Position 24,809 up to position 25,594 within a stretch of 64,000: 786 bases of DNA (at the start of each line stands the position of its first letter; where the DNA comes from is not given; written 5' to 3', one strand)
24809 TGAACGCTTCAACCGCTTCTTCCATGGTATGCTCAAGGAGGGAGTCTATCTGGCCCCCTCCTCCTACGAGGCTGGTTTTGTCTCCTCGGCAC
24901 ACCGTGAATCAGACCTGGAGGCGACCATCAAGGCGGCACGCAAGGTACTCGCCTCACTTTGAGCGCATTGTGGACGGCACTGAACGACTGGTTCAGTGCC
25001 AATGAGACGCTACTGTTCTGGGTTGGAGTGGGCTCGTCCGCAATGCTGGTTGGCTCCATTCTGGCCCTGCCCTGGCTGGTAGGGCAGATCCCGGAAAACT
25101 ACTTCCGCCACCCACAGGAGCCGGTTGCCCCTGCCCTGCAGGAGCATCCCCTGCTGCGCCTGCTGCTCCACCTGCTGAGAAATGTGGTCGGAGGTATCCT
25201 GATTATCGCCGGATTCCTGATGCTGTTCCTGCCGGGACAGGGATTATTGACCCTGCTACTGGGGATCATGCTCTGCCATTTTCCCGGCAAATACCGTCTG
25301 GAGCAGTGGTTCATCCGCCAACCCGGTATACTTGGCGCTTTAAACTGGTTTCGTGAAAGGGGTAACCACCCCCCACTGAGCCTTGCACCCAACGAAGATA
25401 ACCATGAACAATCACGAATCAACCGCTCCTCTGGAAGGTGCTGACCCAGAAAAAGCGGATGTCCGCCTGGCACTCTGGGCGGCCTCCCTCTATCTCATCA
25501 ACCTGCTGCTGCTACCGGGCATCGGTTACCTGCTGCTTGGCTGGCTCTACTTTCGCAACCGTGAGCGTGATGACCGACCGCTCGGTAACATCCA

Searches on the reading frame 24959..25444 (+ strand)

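Call 16: search_protein_families(library=ncbifam, proteins=[window:24959-25444:+], max_evalue=0.001)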
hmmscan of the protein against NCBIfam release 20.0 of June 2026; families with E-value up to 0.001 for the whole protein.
window:24959-25444:+ (161 aa): 1 family
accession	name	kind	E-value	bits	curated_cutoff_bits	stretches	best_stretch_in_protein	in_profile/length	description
TIGR02611.1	TIGR02611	hypoth_equivalog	0.00032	20.4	70.6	1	63-121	17-77/121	TIGR02611 family protein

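Call 71: search_protein_families(library=pfam, proteins=[window:24959-25444:+], max_evalue=0.001)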
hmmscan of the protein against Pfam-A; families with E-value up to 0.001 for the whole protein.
window:24959-25444:+ (161 aa): 1 family
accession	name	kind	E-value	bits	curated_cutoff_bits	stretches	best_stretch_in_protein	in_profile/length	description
PF09656.15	PGPGW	-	4.9e-05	23.2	23.3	1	75-104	5-34/53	Putative transmembrane protein (PGPGW)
